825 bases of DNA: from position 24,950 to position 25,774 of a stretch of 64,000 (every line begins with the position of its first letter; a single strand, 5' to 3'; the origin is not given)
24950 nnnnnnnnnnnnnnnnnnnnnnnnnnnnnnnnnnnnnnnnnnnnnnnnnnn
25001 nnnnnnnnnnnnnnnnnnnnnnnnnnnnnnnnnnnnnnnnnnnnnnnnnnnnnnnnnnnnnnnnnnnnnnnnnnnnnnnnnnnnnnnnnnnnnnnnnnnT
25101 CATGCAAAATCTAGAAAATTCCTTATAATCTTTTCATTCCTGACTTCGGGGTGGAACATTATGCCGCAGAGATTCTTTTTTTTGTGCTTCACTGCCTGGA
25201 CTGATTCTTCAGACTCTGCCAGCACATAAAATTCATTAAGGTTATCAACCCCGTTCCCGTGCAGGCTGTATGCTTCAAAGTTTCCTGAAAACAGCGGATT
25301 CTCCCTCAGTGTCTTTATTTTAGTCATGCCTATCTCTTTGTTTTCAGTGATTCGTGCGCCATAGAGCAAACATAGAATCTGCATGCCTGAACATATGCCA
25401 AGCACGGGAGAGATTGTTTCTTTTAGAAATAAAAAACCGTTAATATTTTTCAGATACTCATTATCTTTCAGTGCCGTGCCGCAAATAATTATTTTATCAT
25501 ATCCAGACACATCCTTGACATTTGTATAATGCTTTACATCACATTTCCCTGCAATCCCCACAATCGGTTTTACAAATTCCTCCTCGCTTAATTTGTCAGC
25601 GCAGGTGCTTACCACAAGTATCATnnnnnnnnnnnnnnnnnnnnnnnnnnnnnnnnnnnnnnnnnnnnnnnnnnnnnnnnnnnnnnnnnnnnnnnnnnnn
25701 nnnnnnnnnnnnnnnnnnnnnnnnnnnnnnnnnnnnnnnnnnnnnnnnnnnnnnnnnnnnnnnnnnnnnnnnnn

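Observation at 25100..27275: Glutamine amidotransferase translationally coupled to a Dph6-like diphthine-ammonia ligase (with Cbf5)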

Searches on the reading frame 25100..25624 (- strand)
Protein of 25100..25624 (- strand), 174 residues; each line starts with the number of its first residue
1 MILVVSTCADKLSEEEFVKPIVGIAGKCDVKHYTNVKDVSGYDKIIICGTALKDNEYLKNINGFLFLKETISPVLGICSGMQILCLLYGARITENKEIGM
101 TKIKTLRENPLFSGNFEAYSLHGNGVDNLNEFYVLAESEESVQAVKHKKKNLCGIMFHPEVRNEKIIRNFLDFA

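Call 3: search_protein_families(library=pfam, proteins=[window:25100-25624:-], max_evalue=0.01)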
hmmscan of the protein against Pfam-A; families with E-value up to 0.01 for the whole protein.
window:25100-25624:- (174 aa): 3 families
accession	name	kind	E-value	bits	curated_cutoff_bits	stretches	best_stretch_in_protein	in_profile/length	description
PF00117.34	GATase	-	4.6e-16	59.5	22.8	1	38-164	39-176/190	Glutamine amidotransferase class-I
PF07722.19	Peptidase_C26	-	4.6e-06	27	20.5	0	106-160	162-219/219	Peptidase C26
PF07685.20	GATase_3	-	0.0035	17.4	27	1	34-88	31-92/196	CobB/CobQ-like glutamine amidotransferase domain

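Call 4: search_protein_families(library=ncbifam, proteins=[window:25100-25624:-], max_evalue=0.01)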
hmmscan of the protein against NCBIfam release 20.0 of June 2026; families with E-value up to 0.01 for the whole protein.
window:25100-25624:- (174 aa): 31 families (the best 25 are shown)
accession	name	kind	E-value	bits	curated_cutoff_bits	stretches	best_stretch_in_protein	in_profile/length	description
NF001975.0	PRK00758.1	equivalog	1.1e-19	70.8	198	1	30-172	31-180/185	GMP synthase subunit A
TIGR00888.1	guaA_Nterm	equivalog_domain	1.8e-16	60.1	172.15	1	45-170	45-180/188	glutamine-hydrolyzing GMP synthase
NF000848.1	PRK00074.1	equivalog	3.2e-14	52.4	400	1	69-170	68-183/512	glutamine-hydrolyzing GMP synthase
NF045546.1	GCDPHdlase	equivalog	5.7e-11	42.9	250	1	69-163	91-183/198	gamma-glutamyl-CDP-amidate hydrolase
TIGR00566.1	trpG_papA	subfamily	6.6e-11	42.3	121.05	1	53-171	63-190/192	glutamine amidotransferase of anthranilate synthase or aminodeoxychorismate synthase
TIGR01823.1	PabB-fungal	equivalog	4.7e-10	38.4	442.55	1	72-174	87-204/742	aminodeoxychorismate synthase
NF011201.0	PRK14607.1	equivalog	1.2e-09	37.4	670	1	72-173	74-188/534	bifunctional anthranilate synthase component II/anthranilate phosphoribosyltransferase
NF006562.0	PRK09065.1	equivalog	6.7e-09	35.6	205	1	69-168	88-196/242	glutamine amidotransferase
NF005072.0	PRK06490.1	equivalog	2.8e-08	33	339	1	67-167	89-193/251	glutamine amidotransferase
NF005367.0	PRK06895.1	equivalog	3.7e-08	33.5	265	1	37-172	39-187/190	anthranilate synthase component II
TIGR01855.1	IMP_synth_hisH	equivalog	2.5e-07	30.7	105.4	0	33-85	28-85/198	imidazole glycerol phosphate synthase subunit HisH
NF005743.0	PRK07567.1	equivalog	6.5e-06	25.6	264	1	68-167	90-198/245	glutamine amidotransferase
NF005458.0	PRK07053.1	equivalog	7.4e-06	25.5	250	1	72-166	84-185/234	glutamine amidotransferase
NF002957.0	PRK03619.1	equivalog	9.1e-06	25.2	212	0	70-93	78-104/222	phosphoribosylformylglycinamidine synthase subunit PurQ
TIGR01737.1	FGAM_synth_I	equivalog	1e-05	25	177.8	0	49-98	59-108/228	phosphoribosylformylglycinamidine synthase I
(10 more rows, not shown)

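Call 6: find_homologous_proteins(query=window:25100-25624:-, max_evalue=0.001)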
Query window:25100-25624:- (174 aa): 462 proteins with E <= 0.001 among 489 candidates; the best 120 are listed.
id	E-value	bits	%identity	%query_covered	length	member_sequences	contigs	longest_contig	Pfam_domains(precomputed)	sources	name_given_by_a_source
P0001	4.3e-110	383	99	100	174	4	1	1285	PF07722.20,PF00117.35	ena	-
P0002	1.4e-76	274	72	100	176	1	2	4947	PF07722.20,PF00117.35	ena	-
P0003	2.3e-72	261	68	100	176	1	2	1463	PF07722.20,PF00117.35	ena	-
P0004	7.6e-67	243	62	99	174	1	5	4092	PF07722.20,PF00117.35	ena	-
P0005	7.0e-66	239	65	98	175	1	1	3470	PF07722.20,PF00117.35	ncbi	-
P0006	1.3e-64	235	60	98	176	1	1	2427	PF07722.20,PF00117.35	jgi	jgi:GMP synthase-like glutamine amidotransferase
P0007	4.7e-63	230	59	99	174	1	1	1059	PF07722.20,PF00117.35,PF01174.26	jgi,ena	-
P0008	5.7e-63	230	61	98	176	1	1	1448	PF07722.20,PF00117.35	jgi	jgi:GMP synthase-like glutamine amidotransferase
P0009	5.0e-62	227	60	98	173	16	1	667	PF00117.35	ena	-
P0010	5.7e-62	227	59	99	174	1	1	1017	PF07722.20,PF00117.35,PF01174.26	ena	-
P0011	2.7e-61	225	57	99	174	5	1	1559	PF00117.35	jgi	jgi:GMP synthase (glutamine-hydrolysing)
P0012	1.1e-60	223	60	98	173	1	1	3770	PF00117.35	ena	-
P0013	7.1e-60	220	60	98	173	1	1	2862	PF00117.35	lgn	-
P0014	2.5e-59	218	58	98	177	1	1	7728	PF07722.20,PF00117.35,PF01174.26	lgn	-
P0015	3.7e-59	218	57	99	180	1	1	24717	PF07722.20,PF00117.35,PF01174.26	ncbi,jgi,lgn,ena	-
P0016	8.7e-59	216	58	98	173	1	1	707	PF00117.35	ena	-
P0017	1.1e-58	216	57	98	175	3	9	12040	PF07722.20,PF00117.35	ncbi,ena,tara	tara:strand:- start:1375 stop:1902 length:528 start_codon:yes stop_codon:yes gene_type:complete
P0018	1.2e-58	216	58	99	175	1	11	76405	PF07722.20,PF00117.35,PF01174.26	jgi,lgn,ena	jgi:GMP synthase (glutamine-hydrolysing)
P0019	1.4e-58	216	59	99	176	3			PF07722.20,PF00117.35,PF01174.26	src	-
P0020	1.6e-58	216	56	98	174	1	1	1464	PF07722.20,PF00117.35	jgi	jgi:GMP synthase-like glutamine amidotransferase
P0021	1.9e-58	215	60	98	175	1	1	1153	PF07722.20,PF00117.35,PF07685.21,PF01174.26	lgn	-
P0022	2.6e-58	215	57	98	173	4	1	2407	PF07722.20,PF00117.35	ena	-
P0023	3.8e-58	214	59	99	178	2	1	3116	PF07722.20,PF00117.35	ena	-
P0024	5.2e-58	214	58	98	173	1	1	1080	PF07722.20,PF00117.35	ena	-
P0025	7.1e-58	213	58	98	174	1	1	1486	PF07722.20,PF00117.35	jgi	jgi:GMP synthase (glutamine-hydrolysing)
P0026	1.5e-57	212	56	99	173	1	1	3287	PF07722.20,PF00117.35,PF07685.21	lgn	-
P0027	2.7e-57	212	55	99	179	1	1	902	PF07722.20,PF00117.35,PF01174.26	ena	-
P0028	1.7e-56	209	57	99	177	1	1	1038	PF07722.20,PF00117.35,PF07685.21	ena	-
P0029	1.7e-56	209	56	98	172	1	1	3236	PF00117.35,PF07685.21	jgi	-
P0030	2.1e-56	209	55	99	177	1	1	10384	PF07722.20,PF00117.35,PF07685.21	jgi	jgi:GMP synthase (glutamine-hydrolysing)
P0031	3.6e-56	208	54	98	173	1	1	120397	PF07722.20,PF00117.35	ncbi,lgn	-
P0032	6.2e-56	207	53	99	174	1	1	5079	PF07722.20,PF00117.35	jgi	jgi:GMP synthase (glutamine-hydrolysing)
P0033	1.5e-55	206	57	99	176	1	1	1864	PF07722.20,PF00117.35,PF07685.21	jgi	jgi:GMP synthase-like glutamine amidotransferase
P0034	3.2e-55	205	59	98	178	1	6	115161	PF07722.20,PF00117.35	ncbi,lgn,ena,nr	ncbi:gamma-glutamyl-gamma-aminobutyrate hydrolase family protein [Candidatus Woesearchaeota archaeon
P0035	3.3e-55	205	54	99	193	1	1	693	PF07722.20,PF00117.35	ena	-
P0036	5.9e-55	204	58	99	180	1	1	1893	PF00117.35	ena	-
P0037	7.5e-55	204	58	98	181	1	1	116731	PF00117.35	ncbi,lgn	ncbi:MAG: hypothetical protein ABIJ34_08685 [archaeon]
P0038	1.9e-54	202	57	99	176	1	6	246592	PF07722.20,PF00117.35,PF07685.21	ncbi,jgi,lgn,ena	-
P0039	2.7e-54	202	58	98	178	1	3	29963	PF07722.20,PF00117.35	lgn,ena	-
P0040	2.7e-54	202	56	98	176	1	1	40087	PF07722.20,PF00117.35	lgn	-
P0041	3.1e-54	202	56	98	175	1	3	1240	PF07722.20,PF00117.35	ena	-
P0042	4.1e-54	201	55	99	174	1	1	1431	PF07722.20,PF00117.35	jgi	jgi:GMP synthase-like glutamine amidotransferase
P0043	6.0e-54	201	53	98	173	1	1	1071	PF07722.20,PF00117.35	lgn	-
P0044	7.4e-54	200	57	98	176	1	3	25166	PF00117.35,PF07685.21,PF01174.26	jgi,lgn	jgi:GMP synthase (glutamine-hydrolysing)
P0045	8.8e-54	200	54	99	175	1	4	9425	PF00117.35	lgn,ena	-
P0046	1.1e-53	200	56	98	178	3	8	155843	PF07722.20,PF00117.35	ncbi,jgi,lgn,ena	-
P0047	1.3e-53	200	56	98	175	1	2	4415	PF00117.35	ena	-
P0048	2.5e-53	199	57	98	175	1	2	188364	PF07722.20,PF00117.35,PF07685.21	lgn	-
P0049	4.0e-53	198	52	98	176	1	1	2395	PF07722.20,PF00117.35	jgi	jgi:GMP synthase (glutamine-hydrolysing)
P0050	4.8e-53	198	58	98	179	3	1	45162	PF07722.20,PF00117.35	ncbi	-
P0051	5.1e-53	198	53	99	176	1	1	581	PF07722.20,PF00117.35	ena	-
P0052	7.8e-53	197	57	98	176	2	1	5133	PF00117.35,PF07685.21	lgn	-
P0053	6.3e-52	194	55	99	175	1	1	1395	PF00117.35,PF01174.26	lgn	-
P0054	9.1e-52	194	56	98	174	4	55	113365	PF00117.35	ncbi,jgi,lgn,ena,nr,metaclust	ncbi:C26 family cysteine hydrolase domain-containing family [archaeon]|jgi:GMP synthase-like glutami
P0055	1.1e-51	193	55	98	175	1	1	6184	PF07722.20,PF00117.35,PF07685.21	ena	-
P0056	2.3e-51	192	56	95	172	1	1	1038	PF00117.35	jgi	jgi:GMP synthase (glutamine-hydrolysing)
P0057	2.6e-51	192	56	98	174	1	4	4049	PF07722.20,PF00117.35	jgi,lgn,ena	jgi:GMP synthase-like glutamine amidotransferase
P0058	4.6e-51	191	51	98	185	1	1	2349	PF00117.35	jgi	jgi:GMP synthase (glutamine-hydrolysing)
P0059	8.6e-51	190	55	98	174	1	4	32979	PF07722.20,PF00117.35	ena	-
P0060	1.0e-50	190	52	98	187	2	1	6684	PF07722.20,PF00117.35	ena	-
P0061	1.7e-50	189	53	99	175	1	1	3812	PF00117.35,PF01174.26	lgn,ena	-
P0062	1.8e-50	189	55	98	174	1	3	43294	PF07722.20,PF00117.35,PF07685.21,PF01174.26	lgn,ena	-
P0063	3.4e-50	188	53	98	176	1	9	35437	PF07722.20,PF00117.35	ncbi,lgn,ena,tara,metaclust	tara:strand:- start:882 stop:1412 length:531 start_codon:yes stop_codon:yes gene_type:complete|metac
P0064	6.1e-50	188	51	98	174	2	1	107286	PF00117.35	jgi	jgi:GMP synthase-like glutamine amidotransferase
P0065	1.4e-49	186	51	98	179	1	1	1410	PF07722.20,PF00117.35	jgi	jgi:GMP synthase-like glutamine amidotransferase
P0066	3.2e-49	185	54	98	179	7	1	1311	PF07722.20,PF00117.35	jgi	-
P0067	3.9e-49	185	52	98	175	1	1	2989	PF07722.20,PF00117.35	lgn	-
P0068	5.1e-49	185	53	98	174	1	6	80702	PF07722.20,PF00117.35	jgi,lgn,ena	jgi:GMP synthase-like glutamine amidotransferase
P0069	7.9e-49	184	53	97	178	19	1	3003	PF00117.35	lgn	-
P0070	1.1e-48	184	51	98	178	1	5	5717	PF00117.35,PF07685.21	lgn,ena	-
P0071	1.5e-48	183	53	97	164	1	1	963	PF07722.20,PF00117.35,PF01174.26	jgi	jgi:GMP synthase (glutamine-hydrolysing)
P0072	2.0e-48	183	51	99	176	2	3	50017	PF07722.20,PF00117.35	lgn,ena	-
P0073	2.8e-48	182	52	99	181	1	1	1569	PF07722.20,PF00117.35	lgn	-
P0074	3.7e-48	182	51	99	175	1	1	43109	PF07722.20,PF00117.35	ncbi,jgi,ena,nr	ncbi:hypothetical protein HOD61_02995 [archaeon]|jgi:GMP synthase-like glutamine amidotransferase|nr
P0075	4.2e-48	182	53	97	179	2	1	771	PF07722.20,PF00117.35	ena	-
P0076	6.0e-48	181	55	98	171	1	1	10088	PF07722.20,PF00117.35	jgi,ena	-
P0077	1.5e-47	180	51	99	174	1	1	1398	PF07722.20,PF00117.35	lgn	-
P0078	3.8e-47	179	51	98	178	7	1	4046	PF00117.35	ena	-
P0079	4.5e-47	178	51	98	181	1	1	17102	PF00117.35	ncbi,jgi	-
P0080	6.5e-47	178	51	98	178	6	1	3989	PF00117.35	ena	-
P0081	7.2e-47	178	51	98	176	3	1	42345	PF00117.35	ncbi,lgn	-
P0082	1.1e-46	177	49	98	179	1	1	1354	PF07722.20,PF00117.35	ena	-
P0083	1.3e-46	177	51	97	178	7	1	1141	PF00117.35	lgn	-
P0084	1.3e-46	177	50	98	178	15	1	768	PF00117.35,PF07685.21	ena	-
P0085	1.9e-46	176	53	98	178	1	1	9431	PF00117.35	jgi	jgi:GMP synthase-like glutamine amidotransferase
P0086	2.0e-46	176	52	98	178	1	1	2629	PF00117.35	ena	-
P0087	2.3e-46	176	49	98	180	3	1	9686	PF07722.20,PF00117.35,PF01174.26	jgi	-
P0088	2.9e-46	176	51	98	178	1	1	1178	PF00117.35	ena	-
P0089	3.0e-46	176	51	98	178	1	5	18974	PF00117.35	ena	-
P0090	3.5e-46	175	51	98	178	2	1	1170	PF00117.35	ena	-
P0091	3.5e-46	175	51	98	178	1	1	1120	PF00117.35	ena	-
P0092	4.1e-46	175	52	98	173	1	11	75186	PF07722.20,PF00117.35,PF01174.26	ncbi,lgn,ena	-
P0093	4.2e-46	175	50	98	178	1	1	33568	PF00117.35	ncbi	-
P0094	4.8e-46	175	48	98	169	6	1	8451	PF07722.20,PF00117.35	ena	-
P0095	5.2e-46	175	50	98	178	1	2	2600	PF00117.35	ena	-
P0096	6.1e-46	175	49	98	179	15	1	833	PF07722.20,PF00117.35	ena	-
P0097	8.3e-46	174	47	99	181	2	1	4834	PF07722.20,PF00117.35,PF01174.26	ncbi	-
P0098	1.2e-45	174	52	98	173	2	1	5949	PF07722.20,PF00117.35,PF01174.26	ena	-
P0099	1.3e-45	173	51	98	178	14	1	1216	PF00117.35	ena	-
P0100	1.8e-45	173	51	98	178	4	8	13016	PF07722.20,PF00117.35,PF07685.21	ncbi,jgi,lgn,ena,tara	tara:strand:- start:1948 stop:2484 length:537 start_codon:yes stop_codon:yes gene_type:complete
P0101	2.2e-45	173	50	98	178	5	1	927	PF00117.35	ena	-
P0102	2.4e-45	173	51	98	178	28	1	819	PF00117.35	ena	-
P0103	3.0e-45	172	49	98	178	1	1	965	PF07722.20,PF00117.35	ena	-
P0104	3.2e-45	172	53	97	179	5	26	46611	PF00117.35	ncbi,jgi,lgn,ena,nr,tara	ncbi:MAG TPA: hypothetical protein QGI59_03330 [Candidatus Poseidoniia archaeon]|jgi:GMP synthase (g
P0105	4.1e-45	172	48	98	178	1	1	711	PF00117.35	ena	-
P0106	4.3e-45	172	51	97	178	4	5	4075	PF00117.35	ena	-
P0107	5.2e-45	172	51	97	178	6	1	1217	PF07722.20,PF00117.35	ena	-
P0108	7.8e-45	171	48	98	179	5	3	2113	PF07722.20,PF00117.35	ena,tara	tara:strand:+ start:715 stop:1254 length:540 start_codon:yes stop_codon:yes gene_type:complete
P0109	8.7e-45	171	48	99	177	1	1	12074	PF07722.20,PF00117.35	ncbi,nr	ncbi:MAG: C26 family cysteine hydrolase domain-containing family [Nanoarchaeota archaeon]|nr:C26 fam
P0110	1.6e-44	170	52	98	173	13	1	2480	PF07722.20,PF00117.35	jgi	jgi:GMP synthase (glutamine-hydrolysing)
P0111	2.1e-44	170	48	98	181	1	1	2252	PF07722.20,PF00117.35,PF01174.26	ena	-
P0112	2.1e-44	170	50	98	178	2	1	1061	PF07722.20,PF00117.35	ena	-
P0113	2.2e-44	170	50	99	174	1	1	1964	PF07722.20,PF00117.35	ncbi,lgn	-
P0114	2.2e-44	169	49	98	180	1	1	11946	PF07722.20,PF00117.35,PF01174.26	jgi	-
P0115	2.8e-44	169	48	98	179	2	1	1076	PF07722.20,PF00117.35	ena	-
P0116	3.3e-44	169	51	98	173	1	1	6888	PF07722.20,PF00117.35,PF01174.26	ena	-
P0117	3.4e-44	169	49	98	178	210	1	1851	PF00117.35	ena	-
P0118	4.4e-44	169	51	98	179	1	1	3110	PF00117.35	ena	-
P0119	4.5e-44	169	51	90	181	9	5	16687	PF07722.20,PF00117.35,PF01174.26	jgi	jgi:GMP synthase-like glutamine amidotransferase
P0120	5.6e-44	168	49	98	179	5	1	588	PF07722.20,PF00117.35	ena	-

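Call 10: find_related_loci(query=A1, collection=genome_contigs, flank=6000)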
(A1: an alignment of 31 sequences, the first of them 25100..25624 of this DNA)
Query A1 (174 aa) in genome_contigs; peptide patterns used: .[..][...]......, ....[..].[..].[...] (x = any residue, [..] = any of these).
599 stretches matched a pattern (row limit reached: there are more); 422 encode a relative of the query (tblastn E <= 1e-3); the best 80 are kept; 80 distinct loci.
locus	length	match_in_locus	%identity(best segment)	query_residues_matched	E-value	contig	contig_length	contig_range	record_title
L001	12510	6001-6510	60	1-171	1e-66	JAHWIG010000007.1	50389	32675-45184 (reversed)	MAG: Candidatus Woesearchaeota archaeon isolate Yap5000.bin1.9 contig_441, whole genome shotgun sequence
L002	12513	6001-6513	54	1-171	2e-61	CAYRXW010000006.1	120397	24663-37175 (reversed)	MAG TPA_asm: uncultured Methanosarcinales archaeon isolate SRP292972_co1_23 genome assembly, contig: NODE_168_length_120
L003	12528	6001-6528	57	1-173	1e-60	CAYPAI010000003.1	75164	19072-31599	MAG TPA_asm: Candidatus Woesearchaeota archaeon isolate binchicken_co141_211 genome assembly, contig: NODE_1298_length_7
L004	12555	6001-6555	52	2-171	4e-59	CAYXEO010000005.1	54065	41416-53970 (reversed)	MAG TPA_asm: uncultured Methanosarcinales archaeon isolate SRP077602_co6_159 genome assembly, contig: NODE_948_length_54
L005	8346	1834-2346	56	1-171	8e-58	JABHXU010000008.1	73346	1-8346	MAG: archaeon isolate SI047_bin43 k141_478290, whole genome shotgun sequence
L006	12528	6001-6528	56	1-171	2e-57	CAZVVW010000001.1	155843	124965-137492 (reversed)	MAG TPA_asm: uncultured Methanosarcinales archaeon isolate binchicken_co141_318 genome assembly, contig: NODE_197_length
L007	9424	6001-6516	54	1-171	2e-57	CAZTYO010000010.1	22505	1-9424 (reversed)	MAG TPA_asm: Candidatus Woesearchaeota archaeon isolate SRP077602_co5_339 genome assembly, contig: NODE_11337_length_225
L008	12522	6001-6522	56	3-171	2e-56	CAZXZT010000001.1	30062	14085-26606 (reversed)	MAG TPA_asm: uncultured archaeon isolate SRP077602_co9_143 genome assembly, contig: NODE_1532_length_30062_cov_5.108475,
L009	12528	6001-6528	53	2-172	6e-56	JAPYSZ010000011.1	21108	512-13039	MAG: Candidatus Poseidoniia archaeon isolate PW5.metabat2.36_sub PW5_2672_length_21108_cov_34.054292, whole genome shotg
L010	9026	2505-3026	52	2-171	2e-54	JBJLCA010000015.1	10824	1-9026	MAG: Candidatus Poseidoniales archaeon isolate LRMED-006 MGIII-CG-Epi1-LRMED-006-C16207, whole genome shotgun sequence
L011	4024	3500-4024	55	1-170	2e-54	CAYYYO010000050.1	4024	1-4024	MAG TPA_asm: uncultured archaeon isolate binchicken_co256_318 genome assembly, contig: NODE_74635_length_4024_cov_8.3207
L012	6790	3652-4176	54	2-171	2e-53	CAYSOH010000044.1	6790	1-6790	MAG TPA_asm: uncultured archaeon isolate SRP092796_co3_443 genome assembly, contig: NODE_27912_length_6790_cov_18.287751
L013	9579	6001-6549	45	3-172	4e-53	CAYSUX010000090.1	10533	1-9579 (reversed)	MAG TPA_asm: uncultured archaeon isolate SRP077602_co7_2 genome assembly, contig: NODE_28577_length_10533_cov_4.217694,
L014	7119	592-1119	49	1-173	7e-53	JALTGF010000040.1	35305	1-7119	MAG: archaeon isolate S016_maxbin2_scaf2bin.121 S016_NODE_156_length_35305_cov_13.933083, whole genome shotgun sequence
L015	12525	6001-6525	53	2-171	7e-53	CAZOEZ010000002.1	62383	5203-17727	MAG TPA_asm: uncultured archaeon isolate SRP260945_co1_51 genome assembly, contig: NODE_527_length_62383_cov_25.992203,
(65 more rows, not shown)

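Call 22: search_protein_representatives(alignment_id=A1)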
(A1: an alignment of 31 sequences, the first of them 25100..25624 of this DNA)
Query: 31 sequences, 176 profile positions. Proteins with E-value up to 0.001 (for the whole library): 7279; up to 1e-10: 1318; up to 1e-30: 253. The best 150 are listed.
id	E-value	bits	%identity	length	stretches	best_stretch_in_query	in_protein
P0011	1.2e-73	263.1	-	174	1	1-175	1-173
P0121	5.4e-68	244.7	-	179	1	2-175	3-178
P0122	1.6e-65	236.7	-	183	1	1-174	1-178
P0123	8.5e-65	234.3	-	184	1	1-175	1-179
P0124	1.6e-62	226.9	-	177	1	1-174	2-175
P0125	2.4e-62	226.4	-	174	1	1-174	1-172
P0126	7.3e-62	224.8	-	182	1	1-175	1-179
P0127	8.2e-62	224.6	-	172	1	1-175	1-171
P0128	1.1e-60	220.9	-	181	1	1-174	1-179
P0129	2.2e-60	219.9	-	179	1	1-174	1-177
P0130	4.9e-60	218.8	-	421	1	2-175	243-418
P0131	4.1e-59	215.8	-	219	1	1-175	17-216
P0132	5.7e-59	215.4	-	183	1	1-175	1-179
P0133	4.3e-58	212.5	-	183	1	1-174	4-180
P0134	8.2e-58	211.6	-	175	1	1-175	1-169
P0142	4.4e-56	205.9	-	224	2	29-175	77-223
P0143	1.2e-55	204.5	-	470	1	2-175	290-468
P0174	1.3e-51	191.4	-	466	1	2-175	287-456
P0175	1.5e-51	191.2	-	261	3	37-149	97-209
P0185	4.4e-50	186.4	-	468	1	2-175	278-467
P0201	4.6e-48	179.8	-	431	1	2-175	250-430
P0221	2.8e-46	174.0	-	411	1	1-175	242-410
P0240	2.2e-44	167.8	-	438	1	2-175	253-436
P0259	3.3e-42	160.8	-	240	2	1-141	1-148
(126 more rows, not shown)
